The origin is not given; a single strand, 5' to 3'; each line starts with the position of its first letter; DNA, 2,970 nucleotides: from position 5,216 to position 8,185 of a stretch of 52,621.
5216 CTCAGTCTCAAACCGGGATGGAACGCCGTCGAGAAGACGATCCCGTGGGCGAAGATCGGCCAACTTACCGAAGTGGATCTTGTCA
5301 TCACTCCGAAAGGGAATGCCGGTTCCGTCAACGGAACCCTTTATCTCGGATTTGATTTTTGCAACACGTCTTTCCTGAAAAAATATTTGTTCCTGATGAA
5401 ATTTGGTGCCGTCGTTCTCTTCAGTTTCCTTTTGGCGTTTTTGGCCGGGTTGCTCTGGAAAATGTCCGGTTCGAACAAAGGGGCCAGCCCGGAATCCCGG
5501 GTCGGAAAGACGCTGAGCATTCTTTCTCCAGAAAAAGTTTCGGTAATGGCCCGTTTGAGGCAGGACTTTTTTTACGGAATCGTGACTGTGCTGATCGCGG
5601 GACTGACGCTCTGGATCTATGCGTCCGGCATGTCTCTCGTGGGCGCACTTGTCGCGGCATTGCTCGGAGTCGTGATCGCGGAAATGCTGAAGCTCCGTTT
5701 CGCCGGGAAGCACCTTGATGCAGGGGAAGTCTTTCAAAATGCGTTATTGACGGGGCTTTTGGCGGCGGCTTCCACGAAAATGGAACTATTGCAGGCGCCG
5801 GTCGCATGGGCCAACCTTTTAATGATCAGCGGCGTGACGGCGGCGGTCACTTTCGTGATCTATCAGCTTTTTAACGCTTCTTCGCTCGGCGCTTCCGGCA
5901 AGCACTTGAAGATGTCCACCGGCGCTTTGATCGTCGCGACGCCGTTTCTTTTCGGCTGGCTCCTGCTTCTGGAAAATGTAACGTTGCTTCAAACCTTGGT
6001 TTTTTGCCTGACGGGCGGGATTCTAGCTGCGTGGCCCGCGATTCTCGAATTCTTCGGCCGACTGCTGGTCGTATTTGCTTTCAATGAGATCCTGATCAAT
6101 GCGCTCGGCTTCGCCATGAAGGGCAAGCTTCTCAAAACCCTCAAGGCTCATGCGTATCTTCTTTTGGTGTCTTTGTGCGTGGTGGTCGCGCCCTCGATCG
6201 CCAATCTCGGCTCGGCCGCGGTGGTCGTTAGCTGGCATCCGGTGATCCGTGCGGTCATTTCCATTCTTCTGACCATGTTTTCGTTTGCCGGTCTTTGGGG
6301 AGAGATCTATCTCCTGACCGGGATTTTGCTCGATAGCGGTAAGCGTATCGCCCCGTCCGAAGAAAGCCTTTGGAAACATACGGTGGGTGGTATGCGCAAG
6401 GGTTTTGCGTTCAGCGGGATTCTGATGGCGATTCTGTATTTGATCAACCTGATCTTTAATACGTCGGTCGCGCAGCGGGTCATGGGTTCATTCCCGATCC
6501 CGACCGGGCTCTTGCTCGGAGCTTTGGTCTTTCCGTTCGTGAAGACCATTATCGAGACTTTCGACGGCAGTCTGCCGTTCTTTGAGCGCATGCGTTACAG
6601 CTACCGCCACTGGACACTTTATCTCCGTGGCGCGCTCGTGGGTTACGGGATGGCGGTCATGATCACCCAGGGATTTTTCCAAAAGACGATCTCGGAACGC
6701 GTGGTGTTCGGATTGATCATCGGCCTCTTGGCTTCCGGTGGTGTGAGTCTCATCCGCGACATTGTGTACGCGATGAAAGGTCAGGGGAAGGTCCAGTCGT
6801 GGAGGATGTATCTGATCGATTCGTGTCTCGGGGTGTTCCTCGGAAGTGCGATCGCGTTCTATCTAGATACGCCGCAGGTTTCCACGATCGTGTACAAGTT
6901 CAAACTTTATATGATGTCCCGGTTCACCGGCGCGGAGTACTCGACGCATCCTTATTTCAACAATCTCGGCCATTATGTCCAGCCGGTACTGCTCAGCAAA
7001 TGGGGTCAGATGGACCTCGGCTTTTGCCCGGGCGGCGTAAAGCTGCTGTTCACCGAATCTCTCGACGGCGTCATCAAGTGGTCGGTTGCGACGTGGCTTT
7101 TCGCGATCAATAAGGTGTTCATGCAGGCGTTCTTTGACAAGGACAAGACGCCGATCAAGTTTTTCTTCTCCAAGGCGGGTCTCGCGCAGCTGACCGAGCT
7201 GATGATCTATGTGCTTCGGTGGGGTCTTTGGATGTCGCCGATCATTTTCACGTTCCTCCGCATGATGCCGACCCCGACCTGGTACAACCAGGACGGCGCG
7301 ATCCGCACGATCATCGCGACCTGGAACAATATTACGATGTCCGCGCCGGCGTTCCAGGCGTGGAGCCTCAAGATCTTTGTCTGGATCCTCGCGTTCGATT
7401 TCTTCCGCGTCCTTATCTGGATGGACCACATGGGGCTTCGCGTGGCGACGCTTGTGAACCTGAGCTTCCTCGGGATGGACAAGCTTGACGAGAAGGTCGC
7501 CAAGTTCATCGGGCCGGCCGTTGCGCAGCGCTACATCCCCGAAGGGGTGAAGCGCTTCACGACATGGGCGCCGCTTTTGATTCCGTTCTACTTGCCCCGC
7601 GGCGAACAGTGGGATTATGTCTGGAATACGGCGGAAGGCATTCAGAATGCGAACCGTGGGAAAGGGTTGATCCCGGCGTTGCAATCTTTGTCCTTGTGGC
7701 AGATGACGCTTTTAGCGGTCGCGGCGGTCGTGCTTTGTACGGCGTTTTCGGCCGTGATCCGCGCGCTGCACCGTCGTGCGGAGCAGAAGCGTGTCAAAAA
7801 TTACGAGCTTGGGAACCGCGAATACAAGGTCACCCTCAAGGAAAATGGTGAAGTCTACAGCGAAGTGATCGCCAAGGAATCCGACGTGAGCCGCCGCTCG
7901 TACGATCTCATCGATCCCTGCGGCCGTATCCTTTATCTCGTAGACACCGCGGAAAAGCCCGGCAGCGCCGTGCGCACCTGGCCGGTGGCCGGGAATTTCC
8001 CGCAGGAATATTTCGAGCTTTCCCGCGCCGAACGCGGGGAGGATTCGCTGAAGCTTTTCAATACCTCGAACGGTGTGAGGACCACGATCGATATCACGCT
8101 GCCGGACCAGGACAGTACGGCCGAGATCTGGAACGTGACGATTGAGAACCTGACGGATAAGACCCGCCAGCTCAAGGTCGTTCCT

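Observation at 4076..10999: GH94 phosphorylase fused to a huge polytopic membrane block and exported CBM-like repeats, with no GT84 synthase domain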

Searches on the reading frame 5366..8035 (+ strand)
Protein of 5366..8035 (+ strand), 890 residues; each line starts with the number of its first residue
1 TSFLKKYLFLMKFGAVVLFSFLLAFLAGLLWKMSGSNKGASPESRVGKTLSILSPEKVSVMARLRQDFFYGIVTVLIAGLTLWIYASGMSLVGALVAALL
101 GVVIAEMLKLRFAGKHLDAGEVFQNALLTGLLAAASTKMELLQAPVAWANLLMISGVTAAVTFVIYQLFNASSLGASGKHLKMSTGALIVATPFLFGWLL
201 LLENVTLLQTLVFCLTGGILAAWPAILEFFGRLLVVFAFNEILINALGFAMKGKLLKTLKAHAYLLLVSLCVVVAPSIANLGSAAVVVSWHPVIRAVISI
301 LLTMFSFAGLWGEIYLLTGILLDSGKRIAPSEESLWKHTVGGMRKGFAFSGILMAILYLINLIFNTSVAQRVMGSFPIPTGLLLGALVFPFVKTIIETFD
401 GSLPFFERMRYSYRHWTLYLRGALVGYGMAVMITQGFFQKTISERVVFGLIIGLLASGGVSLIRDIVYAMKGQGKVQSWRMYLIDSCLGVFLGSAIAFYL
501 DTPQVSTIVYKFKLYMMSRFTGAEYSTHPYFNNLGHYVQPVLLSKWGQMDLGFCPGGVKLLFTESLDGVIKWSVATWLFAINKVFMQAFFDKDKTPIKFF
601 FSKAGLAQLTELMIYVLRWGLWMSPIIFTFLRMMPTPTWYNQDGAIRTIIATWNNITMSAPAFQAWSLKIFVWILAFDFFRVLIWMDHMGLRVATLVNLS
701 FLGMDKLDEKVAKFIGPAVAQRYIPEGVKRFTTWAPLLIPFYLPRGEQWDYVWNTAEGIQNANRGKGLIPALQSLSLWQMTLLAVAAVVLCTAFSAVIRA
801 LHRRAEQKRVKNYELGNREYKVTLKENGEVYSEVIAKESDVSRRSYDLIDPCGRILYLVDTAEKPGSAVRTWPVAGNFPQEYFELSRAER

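Call 11: find_homologous_proteins(query=window:5366-8035:+, max_evalue=0.001)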
Query window:5366-8035:+ (890 aa): 18 proteins with E <= 0.001 among 8000 candidates.
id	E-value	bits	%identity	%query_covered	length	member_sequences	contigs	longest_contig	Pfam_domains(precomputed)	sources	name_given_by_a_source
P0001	0.0e+0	1358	67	100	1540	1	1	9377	PF06165.19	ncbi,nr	ncbi:MAG: hypothetical protein KTQ49_06255, partial [Candidatus Omnitrophica bacterium]|nr:hypotheti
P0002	0.0e+0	1158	59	100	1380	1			PF06165.19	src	-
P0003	0.0e+0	1121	61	93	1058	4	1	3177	PF06165.19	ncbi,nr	ncbi:MAG: hypothetical protein PHN49_12375, partial [Candidatus Omnitrophica bacterium]|nr:hypotheti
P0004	0.0e+0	1075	57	96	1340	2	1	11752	PF06165.19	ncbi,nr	ncbi:MAG: hypothetical protein ISS92_05995, partial [Candidatus Omnitrophica bacterium]|nr:hypotheti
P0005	1.1e-293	995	53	99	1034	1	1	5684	-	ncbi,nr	ncbi:MAG: hypothetical protein NTY34_00780, partial [Candidatus Omnitrophica bacterium]|nr:hypotheti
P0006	2.4e-266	905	49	100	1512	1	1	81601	PF06165.19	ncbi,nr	ncbi:MAG: hypothetical protein P9L98_04005 [Candidatus Kaelpia imicola]|nr:hypothetical protein [Can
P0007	1.0e-250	853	61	69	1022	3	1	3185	PF06165.19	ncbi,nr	ncbi:MAG: hypothetical protein PHT32_08235, partial [Candidatus Omnitrophica bacterium]|nr:hypotheti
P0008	1.4e-246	839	59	75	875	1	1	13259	-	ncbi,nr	ncbi:MAG: hypothetical protein Q7S07_01885, partial [Candidatus Omnitrophota bacterium]|nr:hypotheti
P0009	1.7e-216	740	51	79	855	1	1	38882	-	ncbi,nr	ncbi:MAG: hypothetical protein Q7S30_06070, partial [Candidatus Omnitrophota bacterium]|nr:hypotheti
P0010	6.4e-210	718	50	82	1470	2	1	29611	-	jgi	jgi:cyclic beta-1,2-glucan synthetase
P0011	4.4e-207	708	53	72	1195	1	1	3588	-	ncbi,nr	ncbi:MAG: hypothetical protein HY582_01380, partial [Candidatus Omnitrophica bacterium]|nr:hypotheti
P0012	4.1e-179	616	52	66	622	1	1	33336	-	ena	-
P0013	3.1e-164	567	43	79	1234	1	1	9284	PF17167.11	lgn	-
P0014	2.0e-157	544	46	69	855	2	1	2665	-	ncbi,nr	ncbi:MAG TPA: hypothetical protein VFF52_15615, partial [Isosphaeraceae bacterium]|nr:hypothetical p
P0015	2.2e-108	382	51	43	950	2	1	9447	-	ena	-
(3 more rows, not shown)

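Call 15: search_solved_structures(query=A1, max_evalue=10)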
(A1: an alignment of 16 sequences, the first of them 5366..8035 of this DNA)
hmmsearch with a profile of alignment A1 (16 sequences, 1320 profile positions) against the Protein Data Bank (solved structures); distinct sequences matched with E-value up to 10: 10.
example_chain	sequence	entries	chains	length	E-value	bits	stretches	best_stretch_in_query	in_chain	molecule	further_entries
8rf9_A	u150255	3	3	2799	4.6e-17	64.2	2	1010-1294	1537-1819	Cyclic beta 1-2 glucan synthetase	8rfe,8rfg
8rf0_A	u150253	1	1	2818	4.7e-17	64.2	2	1010-1294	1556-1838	Cyclic beta-(1,2)-glucan synthase NdvB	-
3s4c_A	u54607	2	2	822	9.3e-05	23.5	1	1100-1270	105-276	Lactose Phosphorylase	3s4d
3rrs_A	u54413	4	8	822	9.3e-05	23.5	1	1100-1270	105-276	Cellobiose phosphorylase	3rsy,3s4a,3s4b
3qde_A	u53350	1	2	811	0.0014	19.6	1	1053-1283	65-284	Cellobiose phosphorylase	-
8ho7_A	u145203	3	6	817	0.0014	19.6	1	1053-1283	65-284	Cellobiose phosphorylase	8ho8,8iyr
8ho9_A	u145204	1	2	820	0.0036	18.2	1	1053-1283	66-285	Cellobiose phosphorylase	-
8hob_A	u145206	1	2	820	0.0036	18.2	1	1053-1283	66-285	Cellobiose phosphorylase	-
8bou_A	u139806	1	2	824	0.004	18.1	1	1018-1174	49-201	N,N'-diacetylchitobiose phosphorylase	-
1v7v_A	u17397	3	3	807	0.64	10.8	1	1054-1262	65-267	chitobiose phosphorylase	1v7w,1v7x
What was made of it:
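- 7796..8695 (+): GH94 first supersandwich domain, equivalent to Cgs GP1 (aa 1241-1540). The profile aligns to Cgs residues 1537-1819 (call 15).
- The GP1 domain aligns to Cgs 1537-1819 (call 15).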

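Call 16: search_protein_families(library=pfam, proteins=[window:5366-8035:+], max_evalue=10)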
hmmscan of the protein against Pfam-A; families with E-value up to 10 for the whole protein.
window:5366-8035:+ (890 aa): 0 families

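Call 28: predict_structure(alignment_id=A1)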
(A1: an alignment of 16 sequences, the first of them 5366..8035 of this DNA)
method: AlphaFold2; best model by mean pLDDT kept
length: 890 residues; sequences in the alignment: 16
mean_pLDDT: 64.1   pTM: 0.56
mean pLDDT of the five models: 64.1, 63.0, 62.7, 59.2, 57.9
residues with pLDDT >= 90: 7; 70-90: 445; 50-70: 160; < 50: 278
segments of 3 or more residues with pLDDT < 50: 1-4, 35-55, 519-555, 631-651, 658-767, 808-825, 827-860, 865-868, 870-890
pLDDT, mean of each block of 10 residues (from residue 1): 54 82 83 51 34 47 72 83 72 84 86 80 88 78 71 79 85 77 78 77 82 83 85 88 80 77 89 85 72 82 85 84 76 86 80 80 78 83 85 68 67 84 87 77 75 87 84 70 74 68 60 63 40 35 31 58 68 56 58 54 68 69 62 39 44 50 41 38 38 37 36 35 34 32 37 38 45 64 74 68 52 44 45 40 30 36 50 40 35
secondary structure, 60 per line:
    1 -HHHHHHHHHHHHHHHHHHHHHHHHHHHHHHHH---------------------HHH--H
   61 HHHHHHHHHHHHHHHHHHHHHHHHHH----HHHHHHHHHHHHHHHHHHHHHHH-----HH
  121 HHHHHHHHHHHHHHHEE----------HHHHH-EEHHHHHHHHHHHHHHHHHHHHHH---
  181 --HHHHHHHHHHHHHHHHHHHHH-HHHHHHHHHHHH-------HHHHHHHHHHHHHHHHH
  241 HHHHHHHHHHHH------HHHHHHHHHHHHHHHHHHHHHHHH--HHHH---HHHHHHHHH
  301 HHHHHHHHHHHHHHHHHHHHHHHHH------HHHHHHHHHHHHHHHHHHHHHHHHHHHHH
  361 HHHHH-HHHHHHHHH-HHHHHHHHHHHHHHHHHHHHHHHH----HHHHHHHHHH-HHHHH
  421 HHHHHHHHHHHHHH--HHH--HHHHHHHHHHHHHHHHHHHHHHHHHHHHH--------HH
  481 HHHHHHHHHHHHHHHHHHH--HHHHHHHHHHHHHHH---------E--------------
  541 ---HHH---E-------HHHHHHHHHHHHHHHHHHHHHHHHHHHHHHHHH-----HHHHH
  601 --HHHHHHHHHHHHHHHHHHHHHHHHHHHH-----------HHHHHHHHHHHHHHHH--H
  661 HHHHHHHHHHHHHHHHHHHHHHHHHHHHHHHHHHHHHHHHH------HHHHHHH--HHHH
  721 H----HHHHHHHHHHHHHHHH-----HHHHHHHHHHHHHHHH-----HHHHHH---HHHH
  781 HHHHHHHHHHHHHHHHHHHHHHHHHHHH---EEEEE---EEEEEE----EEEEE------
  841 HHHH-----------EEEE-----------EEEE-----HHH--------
elements in order (helices of 4 or more, strands of 3 or more residues): H2-33 H60-86 H91-113 H119-135 H148-152 H156-177 H183-203 H205-216 H224-252 H259-282 H285-288 H292-325 H332-365 H367-375 H377-400 H405-414 H416-434 H442-470 H479-499 H502-516 H558-590 H596-600 H603-630 H642-657 H660-701 H708-714 H717-721 H726-741 H747-762 H768-773 H777-808 E812-816 E820-825 E830-834 H841-844 E856-859 E871-874
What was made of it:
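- On Known membrane transporter, flippase or synthase folds (MFS, MOP, ABC, GT-C, BcsA-type): Caveat: the model averages pLDDT 64 and is poor for aa ~950-1200 (call 28).
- Tried and rejected: The membrane-block model therefore rests on 16 sequences: pLDDT 64, good for aa ~440-930, poor for the most conserved region at aa ~950-1200 (call 28).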

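Call 30: find_related_loci(query=A1, collection=genome_contigs, flank=10000)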
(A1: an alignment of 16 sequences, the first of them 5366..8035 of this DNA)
Query A1 (890 aa) in genome_contigs; peptide patterns used: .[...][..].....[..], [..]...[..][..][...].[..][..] (x = any residue, [..] = any of these).
204 stretches matched a pattern; 164 encode a relative of the query (tblastn E <= 1e-3); the best 80 are kept; 80 distinct loci.
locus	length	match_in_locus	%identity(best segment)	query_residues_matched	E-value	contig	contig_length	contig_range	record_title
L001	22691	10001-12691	71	1-890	0e+0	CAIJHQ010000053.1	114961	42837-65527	MAG: Candidatus Omnitrophica bacterium isolate AM-sed-core1-D1_bin-136 genome assembly, contig: bin-136:53/68, whole gen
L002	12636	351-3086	68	1-890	0e+0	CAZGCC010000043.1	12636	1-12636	MAG TPA_asm: uncultured bacterium isolate binchicken_co113_1 genome assembly, contig: NODE_5857_length_12636_cov_3.57221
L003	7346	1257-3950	69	1-890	0e+0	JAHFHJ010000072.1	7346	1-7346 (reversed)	MAG: Candidatus Omnitrophota bacterium isolate nzgw336 NODE_28807_length_7347_cov_9.840852, whole genome shotgun sequenc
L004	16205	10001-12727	65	1-890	0e+0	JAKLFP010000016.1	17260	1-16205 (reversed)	MAG: Candidatus Omnitrophota bacterium isolate RA.bin19 RA.bin19_16, whole genome shotgun sequence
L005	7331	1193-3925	66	2-890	0e+0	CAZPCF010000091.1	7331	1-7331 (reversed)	MAG TPA_asm: uncultured bacterium isolate SRP178699_co1_136 genome assembly, contig: NODE_14547_length_7331_cov_3.887988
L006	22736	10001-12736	65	1-890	0e+0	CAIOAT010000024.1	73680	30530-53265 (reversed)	MAG: Candidatus Omnitrophica bacterium isolate AM-2014-D6_bin-627 genome assembly, contig: bin-627:24/50, whole genome s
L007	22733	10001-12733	65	2-890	0e+0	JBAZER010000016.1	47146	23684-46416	MAG: Candidatus Omnitrophota bacterium isolate SO_2017_LW3_130 NODE_1640_length_47146_cov_1.684553_LW162_2017, whole gen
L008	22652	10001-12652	64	1-890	0e+0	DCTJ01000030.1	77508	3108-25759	MAG TPA_asm: Candidatus Omnitrophica bacterium UBA1443 UBA1443_contig_6182, whole genome shotgun sequence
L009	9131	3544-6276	65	2-890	0e+0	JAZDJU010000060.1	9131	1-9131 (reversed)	MAG: Candidatus Omnitrophota bacterium isolate MEGAHIT-group-0.500 k141_16354993, whole genome shotgun sequence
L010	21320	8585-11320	63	1-890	0e+0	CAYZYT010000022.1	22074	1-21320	MAG TPA_asm: uncultured bacterium isolate SRP272421_co2_334 genome assembly, contig: NODE_6385_length_22074_cov_11.79694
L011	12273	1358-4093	64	1-890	0e+0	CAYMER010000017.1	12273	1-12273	MAG TPA_asm: uncultured bacterium isolate binchicken_co18_506 genome assembly, contig: k141_1533139, whole genome shotgu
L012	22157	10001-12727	64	1-890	0e+0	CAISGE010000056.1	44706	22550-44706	MAG: Candidatus Omnitrophica bacterium isolate AM-lipid-02-D9_bin-1187 genome assembly, contig: bin-1187:56/80, whole ge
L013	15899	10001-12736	64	1-890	0e+0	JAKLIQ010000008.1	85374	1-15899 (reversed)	MAG: Candidatus Omnitrophota bacterium isolate RA.bin90 RA.bin90_8, whole genome shotgun sequence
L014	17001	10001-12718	63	1-890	0e+0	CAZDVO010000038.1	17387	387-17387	MAG TPA_asm: uncultured bacterium isolate binchicken_co117_427 genome assembly, contig: NODE_6071_length_17387_cov_8.041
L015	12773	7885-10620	66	1-890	0e+0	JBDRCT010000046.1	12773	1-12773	MAG: Candidatus Omnitrophota bacterium isolate MEGAHIT-group-1.200 k141_8710229, whole genome shotgun sequence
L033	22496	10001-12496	58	54-890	0e+0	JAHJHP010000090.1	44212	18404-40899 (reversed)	MAG: Candidatus Omnitrophota bacterium isolate Modern_marine_planktonic.mb.39 Modern_marine_plan.mb.39_k141_819677, whol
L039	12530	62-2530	57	64-890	0e+0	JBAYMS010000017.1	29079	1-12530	MAG: Candidatus Omnitrophota bacterium isolate SO_2016_LW1_45 scaffold01358_LW64-88_2016, whole genome shotgun sequence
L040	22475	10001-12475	56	64-890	0e+0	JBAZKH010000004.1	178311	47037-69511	MAG: Candidatus Omnitrophota bacterium isolate SO_2017_LW4_139 scaffold_268_c1_LW137-91_2017, whole genome shotgun seque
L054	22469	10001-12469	57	63-890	0e+0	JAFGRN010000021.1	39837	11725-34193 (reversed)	MAG: Candidatus Omnitrophota bacterium isolate Zod_Metabat.83 k87_3227824, whole genome shotgun sequence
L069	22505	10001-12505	60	57-890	0e+0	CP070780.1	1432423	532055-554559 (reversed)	MAG: Candidatus Omnitrophota bacterium isolate bin17 chromosome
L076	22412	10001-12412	51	66-890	0e+0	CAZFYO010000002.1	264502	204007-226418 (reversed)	MAG TPA_asm: uncultured Elusimicrobia sp. isolate SRP342105_co1_313 genome assembly, contig: NODE_35_length_264502_cov_1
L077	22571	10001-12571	56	43-890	0e+0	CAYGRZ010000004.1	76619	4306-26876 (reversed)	MAG TPA_asm: uncultured Planctomycetia bacterium isolate ERP119294_co1_123 genome assembly, contig: NODE_315_length_7661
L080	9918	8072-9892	56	56-667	0e+0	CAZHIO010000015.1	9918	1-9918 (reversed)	MAG TPA_asm: uncultured Planctomycetia bacterium isolate SRP178699_co1_494 genome assembly, contig: NODE_9433_length_991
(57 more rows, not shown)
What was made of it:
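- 164 candidate stretches in species-representative genomes encode a relative, and 80 loci were read (call 30).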

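Call 31: fold_search(model_id=the predicted structure, library=pdb)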
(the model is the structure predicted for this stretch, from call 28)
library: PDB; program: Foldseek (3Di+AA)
matches with E <= 10: 276; with E <= 0.001: 0
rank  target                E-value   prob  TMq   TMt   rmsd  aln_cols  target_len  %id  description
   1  4k6j_A                4.5e-01  0.13  0.11  0.15  20.5       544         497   11  Human cohesin inhibitor WapL (released 2013-06-19)
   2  4k6j_B                5.1e-01  0.11  0.09  0.13  18.7       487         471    9  Human cohesin inhibitor WapL (released 2013-06-19)
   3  5tqq_A                5.4e-01  0.08  0.07  0.09  27.6       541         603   13  Cryo-electron microscopy structure of a bovine CLC-K chloride channel, main (class 1) conformation (released 2017-01-04)
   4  4ol0_B                5.8e-01  0.11  0.12  0.12  19.8       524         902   12  Crystal structure of transportin-SR2, a karyopherin involved in human disease, in complex with Ran (released 2014-04-09)
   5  9g83_L                6.1e-01  0.08  0.11  0.13  32.3       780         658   13  Respiratory supercomplex CI1-CIII2-CIV2-(cbb3)1 from alphaproteobacterium (released 2026-02-04)
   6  8jiq_R                6.3e-01  0.25  0.10  0.20  23.9       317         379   12  Cryo-EM structure of the GLP-1R/GCGR dual agonist Peptide 15-bound human GCGR-Gs complex (released 2023-09-13)
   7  9r10_A                7.8e-01  0.04  0.06  0.10  31.2       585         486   11  Cryo-EM structure of human MATE1 in complex with cimetidine (released 2025-11-05)
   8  8dwi                  8.2e-01  0.08  0.08  0.14  27.0       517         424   14  Molecular Mechanism of Sialic Acid Transport Mediated by Sialin (released 2023-01-25)
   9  5xjj                  8.5e-01  0.09  0.09  0.14  22.6       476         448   13  Crystal structure of a MATE family protein (released 2017-09-20)
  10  3w3t                  8.9e-01  0.09  0.12  0.11  20.3       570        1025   12  Crystal structure of Kap121p (released 2013-04-10)
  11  8blo_A                9.3e-01  0.11  0.08  0.16  20.7       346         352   11  Human Urea Transporter UT-A (N-Terminal Domain Model) (released 2023-10-04)
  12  5xah_C                9.3e-01  0.08  0.09  0.15  18.8       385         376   12  Crystal structure of human Importin4 (released 2018-02-14)
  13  6nc9                  9.3e-01  0.06  0.07  0.11  27.9       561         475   13  Lipid II flippase MurJ, outward-facing conformation (released 2019-04-17)
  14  9g9n_A                1.0e+00  0.08  0.09  0.14  21.8       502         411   12  Lipid III flippase WzxE with NB10 and NB7 nanobodies in inward-facing conformation - crystal 1 (released 2025-01-22)
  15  7t7c_A                1.3e+00  0.07  0.09  0.08  24.7       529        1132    9  The hexagonal organization of Munc13-1 C1-C2B-MUN-C2C domains between lipid bilayers (released 2022-02-09)
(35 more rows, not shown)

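Call 36: search_protein_families(library=pfam, proteins=[L040:15520-17565:+, L080:1001-2464:+, L054:15836-16243:-, L040:17669-18610:+, L039:8722-9603:+, L077:7414-9240:+, L010:4481-4915:-], max_evalue=0.001)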
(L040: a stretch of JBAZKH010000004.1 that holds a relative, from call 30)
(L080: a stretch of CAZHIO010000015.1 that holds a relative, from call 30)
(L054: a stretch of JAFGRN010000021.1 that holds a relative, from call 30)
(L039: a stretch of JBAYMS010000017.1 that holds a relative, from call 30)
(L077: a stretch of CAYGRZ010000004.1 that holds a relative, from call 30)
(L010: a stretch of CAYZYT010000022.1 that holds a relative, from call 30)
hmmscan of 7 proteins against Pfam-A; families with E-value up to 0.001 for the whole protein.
L040:15520-17565:+ (682 aa): 2 families
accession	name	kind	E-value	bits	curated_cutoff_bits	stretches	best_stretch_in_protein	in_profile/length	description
PF10091.15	Glycoamylase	-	2.5e-21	76.7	27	1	498-664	41-219/221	Putative glucoamylase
PF11329.14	DUF3131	-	2.2e-05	24.1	20.3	1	270-365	2-85/367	Protein of unknown function (DUF3131)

L080:1001-2464:+ (488 aa): 5 families
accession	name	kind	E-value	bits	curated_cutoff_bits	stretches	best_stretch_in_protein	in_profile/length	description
PF02518.31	HATPase_c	-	1.3e-33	116.2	26.4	1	379-486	1-108/111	Histidine kinase-, DNA gyrase B-, and HSP90-like ATPase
PF00512.31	HisKA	-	3.2e-12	46.8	26.9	1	269-333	2-65/66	His Kinase A (phospho-acceptor) domain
PF00672.30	HAMP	-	5.8e-07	30.2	25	1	211-262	1-51/53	HAMP domain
PF14501.12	HATPase_c_5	-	1.3e-05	25.5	22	1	383-473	5-90/102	GHKL domain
PF13589.12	HATPase_c_3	-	0.00082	19.8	25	0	389-447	8-68/137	Histidine kinase-, DNA gyrase B-, and HSP90-like ATPase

L054:15836-16243:- (135 aa): 0 families

L040:17669-18610:+ (314 aa): 1 family
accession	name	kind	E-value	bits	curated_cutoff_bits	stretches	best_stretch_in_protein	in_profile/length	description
PF00528.27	BPD_transp_1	-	5.1e-14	52.8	26.4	1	96-300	2-174/184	Binding-protein-dependent transport system inner membrane component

L039:8722-9603:+ (294 aa): 1 family
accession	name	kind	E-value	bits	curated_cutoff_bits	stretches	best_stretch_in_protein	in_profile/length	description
PF00528.27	BPD_transp_1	-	3.8e-18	66.3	26.4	1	107-281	7-177/184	Binding-protein-dependent transport system inner membrane component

L077:7414-9240:+ (609 aa): 2 families
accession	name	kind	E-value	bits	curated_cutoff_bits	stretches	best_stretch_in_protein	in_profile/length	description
PF13174.12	TPR_6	-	1.1e-11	45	26.3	0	328-359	2-33/33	Tetratricopeptide repeat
PF24967.1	NTS_TR130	-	7.5e-05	22.8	25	0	305-387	112-191/233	TR130 NTS domain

L010:4481-4915:- (144 aa): 0 families
